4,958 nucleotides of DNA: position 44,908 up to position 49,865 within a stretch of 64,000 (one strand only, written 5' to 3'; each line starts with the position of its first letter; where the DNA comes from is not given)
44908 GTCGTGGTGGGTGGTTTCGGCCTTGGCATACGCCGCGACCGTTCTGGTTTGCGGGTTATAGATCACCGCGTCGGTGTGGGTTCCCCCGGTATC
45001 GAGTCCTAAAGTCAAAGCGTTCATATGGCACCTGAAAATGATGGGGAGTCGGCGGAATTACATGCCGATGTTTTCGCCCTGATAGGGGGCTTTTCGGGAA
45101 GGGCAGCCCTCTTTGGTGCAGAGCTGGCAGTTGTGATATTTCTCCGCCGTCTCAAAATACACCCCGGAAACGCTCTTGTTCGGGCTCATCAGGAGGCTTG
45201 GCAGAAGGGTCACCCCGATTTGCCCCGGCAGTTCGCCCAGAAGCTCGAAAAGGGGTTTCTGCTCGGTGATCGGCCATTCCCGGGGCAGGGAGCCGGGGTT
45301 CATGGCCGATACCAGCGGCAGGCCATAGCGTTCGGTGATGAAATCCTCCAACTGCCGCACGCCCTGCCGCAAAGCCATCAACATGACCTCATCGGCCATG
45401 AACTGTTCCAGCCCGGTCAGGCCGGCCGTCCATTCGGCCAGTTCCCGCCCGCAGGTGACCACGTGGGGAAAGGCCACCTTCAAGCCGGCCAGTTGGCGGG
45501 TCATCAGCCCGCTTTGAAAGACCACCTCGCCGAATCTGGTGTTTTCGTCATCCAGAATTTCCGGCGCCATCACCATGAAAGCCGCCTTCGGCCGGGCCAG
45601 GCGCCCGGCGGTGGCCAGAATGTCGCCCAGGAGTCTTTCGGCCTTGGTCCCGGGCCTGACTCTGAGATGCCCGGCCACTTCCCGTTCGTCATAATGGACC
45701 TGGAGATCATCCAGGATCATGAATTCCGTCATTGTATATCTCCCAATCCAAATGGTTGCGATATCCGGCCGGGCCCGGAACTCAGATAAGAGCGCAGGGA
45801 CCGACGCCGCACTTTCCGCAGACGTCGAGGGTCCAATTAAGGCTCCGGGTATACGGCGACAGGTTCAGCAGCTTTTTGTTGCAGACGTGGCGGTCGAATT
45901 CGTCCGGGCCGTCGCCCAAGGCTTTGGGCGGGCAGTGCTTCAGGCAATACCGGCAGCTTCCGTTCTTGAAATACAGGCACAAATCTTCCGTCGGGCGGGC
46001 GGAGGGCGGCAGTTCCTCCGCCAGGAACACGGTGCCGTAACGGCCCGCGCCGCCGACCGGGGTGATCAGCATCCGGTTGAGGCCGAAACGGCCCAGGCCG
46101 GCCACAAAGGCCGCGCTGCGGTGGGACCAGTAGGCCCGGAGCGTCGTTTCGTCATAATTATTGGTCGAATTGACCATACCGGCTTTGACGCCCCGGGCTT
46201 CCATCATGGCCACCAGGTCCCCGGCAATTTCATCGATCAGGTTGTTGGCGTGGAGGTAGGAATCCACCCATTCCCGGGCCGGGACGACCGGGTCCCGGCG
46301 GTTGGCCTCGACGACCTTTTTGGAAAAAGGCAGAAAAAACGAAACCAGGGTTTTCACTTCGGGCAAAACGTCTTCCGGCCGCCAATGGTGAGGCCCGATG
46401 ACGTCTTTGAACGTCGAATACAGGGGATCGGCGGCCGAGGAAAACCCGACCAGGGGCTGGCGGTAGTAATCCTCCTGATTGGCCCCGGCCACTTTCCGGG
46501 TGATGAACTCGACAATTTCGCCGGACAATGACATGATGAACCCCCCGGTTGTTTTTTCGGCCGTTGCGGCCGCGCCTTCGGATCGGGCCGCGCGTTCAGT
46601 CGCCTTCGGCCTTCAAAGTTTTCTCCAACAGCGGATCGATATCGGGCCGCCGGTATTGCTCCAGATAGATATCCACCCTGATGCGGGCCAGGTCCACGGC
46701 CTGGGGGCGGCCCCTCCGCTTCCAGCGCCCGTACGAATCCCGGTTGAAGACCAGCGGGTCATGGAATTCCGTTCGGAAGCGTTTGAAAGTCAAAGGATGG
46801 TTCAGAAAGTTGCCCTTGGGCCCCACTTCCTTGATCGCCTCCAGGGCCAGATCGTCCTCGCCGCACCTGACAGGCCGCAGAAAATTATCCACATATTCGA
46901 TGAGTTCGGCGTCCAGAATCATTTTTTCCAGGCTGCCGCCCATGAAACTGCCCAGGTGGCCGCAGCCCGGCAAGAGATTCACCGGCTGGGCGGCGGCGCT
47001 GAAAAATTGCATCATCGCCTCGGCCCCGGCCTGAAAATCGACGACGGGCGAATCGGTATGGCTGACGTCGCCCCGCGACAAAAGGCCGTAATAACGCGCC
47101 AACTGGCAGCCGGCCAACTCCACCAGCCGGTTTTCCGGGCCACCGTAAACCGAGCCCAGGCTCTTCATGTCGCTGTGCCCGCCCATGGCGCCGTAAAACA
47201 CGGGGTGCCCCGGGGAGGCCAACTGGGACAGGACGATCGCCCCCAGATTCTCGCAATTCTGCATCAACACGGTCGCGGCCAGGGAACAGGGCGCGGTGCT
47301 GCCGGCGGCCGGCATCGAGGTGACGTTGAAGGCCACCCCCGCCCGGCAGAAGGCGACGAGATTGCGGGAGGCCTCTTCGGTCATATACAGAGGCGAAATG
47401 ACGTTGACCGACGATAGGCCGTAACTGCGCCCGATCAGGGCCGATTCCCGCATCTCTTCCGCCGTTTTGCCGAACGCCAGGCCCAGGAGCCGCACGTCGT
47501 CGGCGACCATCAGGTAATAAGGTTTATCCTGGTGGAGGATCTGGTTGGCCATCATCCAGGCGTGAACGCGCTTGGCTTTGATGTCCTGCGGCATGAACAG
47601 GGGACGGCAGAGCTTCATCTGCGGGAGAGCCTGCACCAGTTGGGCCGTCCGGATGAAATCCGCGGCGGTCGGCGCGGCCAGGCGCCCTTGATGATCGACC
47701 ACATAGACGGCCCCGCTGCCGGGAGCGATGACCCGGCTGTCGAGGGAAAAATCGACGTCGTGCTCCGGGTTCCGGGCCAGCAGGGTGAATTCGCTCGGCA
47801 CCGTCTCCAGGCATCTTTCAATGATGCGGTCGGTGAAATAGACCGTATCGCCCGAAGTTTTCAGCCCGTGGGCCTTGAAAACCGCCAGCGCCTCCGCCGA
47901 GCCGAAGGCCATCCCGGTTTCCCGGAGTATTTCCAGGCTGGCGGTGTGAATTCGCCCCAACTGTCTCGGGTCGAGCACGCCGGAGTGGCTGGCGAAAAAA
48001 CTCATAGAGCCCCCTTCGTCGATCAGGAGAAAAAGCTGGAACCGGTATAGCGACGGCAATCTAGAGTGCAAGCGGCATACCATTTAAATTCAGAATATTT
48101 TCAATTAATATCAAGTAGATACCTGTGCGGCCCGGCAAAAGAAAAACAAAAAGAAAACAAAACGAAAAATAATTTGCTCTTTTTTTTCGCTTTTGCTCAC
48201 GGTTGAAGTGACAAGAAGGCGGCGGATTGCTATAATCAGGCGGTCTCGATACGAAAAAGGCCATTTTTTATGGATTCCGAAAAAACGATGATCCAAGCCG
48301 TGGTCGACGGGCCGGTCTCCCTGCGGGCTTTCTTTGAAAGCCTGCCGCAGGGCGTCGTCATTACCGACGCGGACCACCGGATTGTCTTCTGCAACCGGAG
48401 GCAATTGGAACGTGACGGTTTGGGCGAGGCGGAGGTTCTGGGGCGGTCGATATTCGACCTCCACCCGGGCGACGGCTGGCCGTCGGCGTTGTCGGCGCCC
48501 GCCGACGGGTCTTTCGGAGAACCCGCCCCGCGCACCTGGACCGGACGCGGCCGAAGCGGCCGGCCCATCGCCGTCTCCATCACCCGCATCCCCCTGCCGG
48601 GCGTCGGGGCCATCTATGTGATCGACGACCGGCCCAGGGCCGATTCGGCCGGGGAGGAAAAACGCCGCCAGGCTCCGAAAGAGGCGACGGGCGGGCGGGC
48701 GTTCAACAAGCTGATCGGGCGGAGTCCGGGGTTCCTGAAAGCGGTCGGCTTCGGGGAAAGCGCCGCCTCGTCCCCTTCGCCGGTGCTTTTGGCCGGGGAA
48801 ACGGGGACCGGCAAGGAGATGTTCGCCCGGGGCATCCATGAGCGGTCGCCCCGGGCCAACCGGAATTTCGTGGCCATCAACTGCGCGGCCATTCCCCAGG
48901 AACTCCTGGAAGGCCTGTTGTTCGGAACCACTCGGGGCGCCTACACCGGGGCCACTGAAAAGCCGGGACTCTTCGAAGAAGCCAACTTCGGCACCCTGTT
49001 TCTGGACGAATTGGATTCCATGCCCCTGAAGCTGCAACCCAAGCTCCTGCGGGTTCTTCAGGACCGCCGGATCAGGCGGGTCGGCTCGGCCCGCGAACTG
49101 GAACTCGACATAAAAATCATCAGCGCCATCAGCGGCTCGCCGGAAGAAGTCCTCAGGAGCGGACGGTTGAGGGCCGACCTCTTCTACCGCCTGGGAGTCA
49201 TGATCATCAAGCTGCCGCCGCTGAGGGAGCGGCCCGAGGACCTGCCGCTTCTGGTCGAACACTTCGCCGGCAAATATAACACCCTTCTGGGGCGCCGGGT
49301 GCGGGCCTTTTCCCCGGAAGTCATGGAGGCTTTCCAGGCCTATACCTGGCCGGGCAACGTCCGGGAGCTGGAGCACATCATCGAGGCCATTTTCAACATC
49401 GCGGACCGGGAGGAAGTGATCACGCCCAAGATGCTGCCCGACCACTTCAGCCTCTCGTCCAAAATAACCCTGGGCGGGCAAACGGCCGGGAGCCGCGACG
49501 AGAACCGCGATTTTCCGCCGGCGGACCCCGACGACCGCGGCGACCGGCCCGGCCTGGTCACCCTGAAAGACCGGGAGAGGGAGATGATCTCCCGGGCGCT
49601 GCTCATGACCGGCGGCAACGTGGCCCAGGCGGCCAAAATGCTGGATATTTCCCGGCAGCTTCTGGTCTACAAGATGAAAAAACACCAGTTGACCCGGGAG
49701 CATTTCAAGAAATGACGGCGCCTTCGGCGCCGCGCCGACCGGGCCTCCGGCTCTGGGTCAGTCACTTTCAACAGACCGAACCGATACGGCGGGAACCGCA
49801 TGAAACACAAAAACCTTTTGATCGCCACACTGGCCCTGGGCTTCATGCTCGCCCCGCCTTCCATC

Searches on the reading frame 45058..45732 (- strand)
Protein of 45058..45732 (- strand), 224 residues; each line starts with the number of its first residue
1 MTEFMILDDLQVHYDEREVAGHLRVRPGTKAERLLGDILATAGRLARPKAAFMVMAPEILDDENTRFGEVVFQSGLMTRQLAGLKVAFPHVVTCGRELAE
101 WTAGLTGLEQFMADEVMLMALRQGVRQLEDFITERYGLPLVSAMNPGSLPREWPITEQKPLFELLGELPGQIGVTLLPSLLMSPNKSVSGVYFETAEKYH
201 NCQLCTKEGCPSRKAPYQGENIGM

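Call 50: search_protein_families(library=pfam, proteins=[window:45058-45732:-], max_evalue=0.00001)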
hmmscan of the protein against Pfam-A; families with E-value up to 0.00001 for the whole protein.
window:45058-45732:- (224 aa): 1 family
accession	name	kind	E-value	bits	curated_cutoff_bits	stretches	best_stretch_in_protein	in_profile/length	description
PF02965.22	Met_synt_B12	-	7.2e-06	26.1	25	1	156-208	211-263/273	Vitamin B12 dependent methionine synthase, activation domain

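Call 68: search_protein_families(library=ncbifam, proteins=[window:45058-45732:-], max_evalue=0.00001)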
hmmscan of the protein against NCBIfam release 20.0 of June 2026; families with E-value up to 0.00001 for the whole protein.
window:45058-45732:- (224 aa): 0 families

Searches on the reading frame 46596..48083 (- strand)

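Call 50: search_protein_families(library=pfam, proteins=[window:46596-48083:-], max_evalue=0.00001)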
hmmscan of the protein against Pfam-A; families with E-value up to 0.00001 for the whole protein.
window:46596-48083:- (495 aa): 1 family
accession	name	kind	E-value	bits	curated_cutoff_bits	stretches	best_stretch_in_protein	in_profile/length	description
PF06253.16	MTTB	-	4.8e-90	302.4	25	1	36-491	33-489/500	Trimethylamine methyltransferase (MTTB)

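Call 68: search_protein_families(library=ncbifam, proteins=[window:46596-48083:-], max_evalue=0.00001)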
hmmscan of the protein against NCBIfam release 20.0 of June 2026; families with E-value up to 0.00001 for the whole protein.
window:46596-48083:- (495 aa): 1 family
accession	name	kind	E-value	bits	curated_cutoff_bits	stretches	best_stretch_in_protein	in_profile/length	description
TIGR02369.2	trimeth_pyl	equivalog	2.9e-82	276.6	525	1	40-491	9-462/469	[trimethylamine--corrinoid protein] Co-methyltransferase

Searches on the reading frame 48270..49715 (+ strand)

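Call 50: search_protein_families(library=pfam, proteins=[window:48270-49715:+], max_evalue=0.00001)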
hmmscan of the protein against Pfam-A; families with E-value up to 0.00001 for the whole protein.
window:48270-49715:+ (481 aa): 8 families
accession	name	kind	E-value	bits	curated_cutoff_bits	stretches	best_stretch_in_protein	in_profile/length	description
PF00158.32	Sigma54_activat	-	3e-57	193.4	20.2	1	148-313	1-167/168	Sigma-54 interaction domain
PF25601.1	AAA_lid_14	-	8.5e-25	86.8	27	1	319-395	1-76/87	AAA+ ATPase lid domain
PF14532.12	Sigma54_activ_2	-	1.5e-14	54.8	25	1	163-318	15-138/138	Sigma-54 interaction domain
PF02954.25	HTH_8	-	6.4e-13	48.6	22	1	431-472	1-42/42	Bacterial regulatory protein, Fis family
PF00989.32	PAS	-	1.2e-06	28.9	22.6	1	18-68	3-53/113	PAS fold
PF07728.20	AAA_5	-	1.6e-06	28.6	22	1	171-270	1-97/139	AAA domain (dynein-related subfamily)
PF13426.13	PAS_9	-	3e-06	27.9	27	0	26-110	1-85/103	PAS domain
PF08448.16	PAS_4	-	4.6e-06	27.3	23.1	0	22-68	1-47/110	PAS fold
